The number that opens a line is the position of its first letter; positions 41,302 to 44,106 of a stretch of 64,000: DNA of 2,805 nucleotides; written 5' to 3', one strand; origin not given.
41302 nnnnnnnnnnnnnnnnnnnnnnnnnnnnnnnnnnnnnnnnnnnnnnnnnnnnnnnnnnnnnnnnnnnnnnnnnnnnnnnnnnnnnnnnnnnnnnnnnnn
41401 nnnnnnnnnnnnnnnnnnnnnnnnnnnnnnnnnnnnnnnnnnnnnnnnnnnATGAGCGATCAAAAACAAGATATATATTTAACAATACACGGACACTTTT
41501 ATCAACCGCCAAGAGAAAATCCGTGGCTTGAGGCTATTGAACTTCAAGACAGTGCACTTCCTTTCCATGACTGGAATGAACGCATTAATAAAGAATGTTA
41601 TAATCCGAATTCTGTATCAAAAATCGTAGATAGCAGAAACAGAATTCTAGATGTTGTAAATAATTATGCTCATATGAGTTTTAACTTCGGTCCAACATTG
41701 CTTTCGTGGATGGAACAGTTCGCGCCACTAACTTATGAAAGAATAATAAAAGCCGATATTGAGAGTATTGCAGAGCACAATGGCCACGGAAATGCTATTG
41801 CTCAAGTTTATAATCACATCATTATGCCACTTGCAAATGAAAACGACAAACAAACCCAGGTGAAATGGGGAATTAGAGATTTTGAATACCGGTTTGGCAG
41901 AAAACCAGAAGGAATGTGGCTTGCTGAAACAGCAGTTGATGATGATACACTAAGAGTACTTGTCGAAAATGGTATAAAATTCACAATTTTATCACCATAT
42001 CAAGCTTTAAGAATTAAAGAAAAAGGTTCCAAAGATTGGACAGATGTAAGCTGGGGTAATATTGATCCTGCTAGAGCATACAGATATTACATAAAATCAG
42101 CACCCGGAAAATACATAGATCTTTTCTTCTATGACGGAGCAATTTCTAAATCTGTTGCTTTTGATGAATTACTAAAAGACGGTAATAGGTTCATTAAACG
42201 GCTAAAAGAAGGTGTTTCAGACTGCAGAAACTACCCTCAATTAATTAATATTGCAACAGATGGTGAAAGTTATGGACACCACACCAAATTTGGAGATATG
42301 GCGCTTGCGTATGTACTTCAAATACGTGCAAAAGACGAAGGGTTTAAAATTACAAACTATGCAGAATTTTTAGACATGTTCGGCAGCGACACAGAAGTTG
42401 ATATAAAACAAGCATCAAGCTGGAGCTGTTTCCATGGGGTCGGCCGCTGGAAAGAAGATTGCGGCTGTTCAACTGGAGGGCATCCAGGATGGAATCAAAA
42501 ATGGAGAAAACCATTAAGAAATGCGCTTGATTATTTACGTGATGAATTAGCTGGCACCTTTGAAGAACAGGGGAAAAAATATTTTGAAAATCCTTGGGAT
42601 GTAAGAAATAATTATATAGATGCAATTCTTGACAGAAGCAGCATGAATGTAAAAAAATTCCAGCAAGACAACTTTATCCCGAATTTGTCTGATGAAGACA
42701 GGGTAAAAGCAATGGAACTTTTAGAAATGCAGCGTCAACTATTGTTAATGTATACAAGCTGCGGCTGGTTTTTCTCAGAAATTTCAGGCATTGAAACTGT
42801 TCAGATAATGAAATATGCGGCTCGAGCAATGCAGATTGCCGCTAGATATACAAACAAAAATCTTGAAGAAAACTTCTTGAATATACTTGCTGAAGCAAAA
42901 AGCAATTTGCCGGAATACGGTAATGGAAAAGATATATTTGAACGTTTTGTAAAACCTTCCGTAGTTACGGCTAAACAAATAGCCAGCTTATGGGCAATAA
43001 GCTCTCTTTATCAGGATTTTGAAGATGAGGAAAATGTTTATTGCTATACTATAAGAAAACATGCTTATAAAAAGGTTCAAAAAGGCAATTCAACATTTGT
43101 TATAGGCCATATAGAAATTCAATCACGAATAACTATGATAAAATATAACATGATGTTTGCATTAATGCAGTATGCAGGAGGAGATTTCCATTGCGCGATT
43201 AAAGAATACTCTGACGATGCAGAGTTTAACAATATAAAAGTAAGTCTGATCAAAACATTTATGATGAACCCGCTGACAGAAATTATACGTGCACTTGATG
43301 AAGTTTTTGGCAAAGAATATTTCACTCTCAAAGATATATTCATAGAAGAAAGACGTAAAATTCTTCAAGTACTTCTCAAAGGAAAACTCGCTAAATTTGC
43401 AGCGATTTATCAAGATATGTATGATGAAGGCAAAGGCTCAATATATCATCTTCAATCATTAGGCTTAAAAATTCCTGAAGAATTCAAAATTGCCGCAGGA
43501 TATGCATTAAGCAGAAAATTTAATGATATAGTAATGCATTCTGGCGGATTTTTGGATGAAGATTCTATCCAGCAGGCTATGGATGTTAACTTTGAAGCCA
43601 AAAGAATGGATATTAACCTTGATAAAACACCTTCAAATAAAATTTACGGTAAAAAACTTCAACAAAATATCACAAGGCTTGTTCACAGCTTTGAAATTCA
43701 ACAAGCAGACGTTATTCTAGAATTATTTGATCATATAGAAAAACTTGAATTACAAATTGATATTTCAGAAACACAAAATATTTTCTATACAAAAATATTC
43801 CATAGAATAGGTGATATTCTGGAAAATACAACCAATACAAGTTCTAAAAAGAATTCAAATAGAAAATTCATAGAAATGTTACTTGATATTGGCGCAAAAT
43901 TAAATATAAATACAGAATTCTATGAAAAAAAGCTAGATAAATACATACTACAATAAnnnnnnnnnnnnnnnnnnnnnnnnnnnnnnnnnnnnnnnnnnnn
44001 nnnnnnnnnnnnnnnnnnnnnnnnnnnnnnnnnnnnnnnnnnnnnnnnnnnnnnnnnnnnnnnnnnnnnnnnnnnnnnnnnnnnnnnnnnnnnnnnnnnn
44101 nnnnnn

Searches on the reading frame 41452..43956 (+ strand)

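Call 59: search_protein_families(library=pfam, proteins=[window:41452-43956:+], max_evalue=0.001)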
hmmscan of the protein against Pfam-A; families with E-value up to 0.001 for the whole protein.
window:41452-43956:+ (834 aa): 2 families
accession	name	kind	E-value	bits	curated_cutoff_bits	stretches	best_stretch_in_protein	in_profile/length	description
PF12055.13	DUF3536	-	2.8e-107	358.7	25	1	347-630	1-284/284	Domain of unknown function (DUF3536)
PF03065.20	Glyco_hydro_57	-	9.1e-22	78.1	21.2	1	44-312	42-284/291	Glycosyl hydrolase family 57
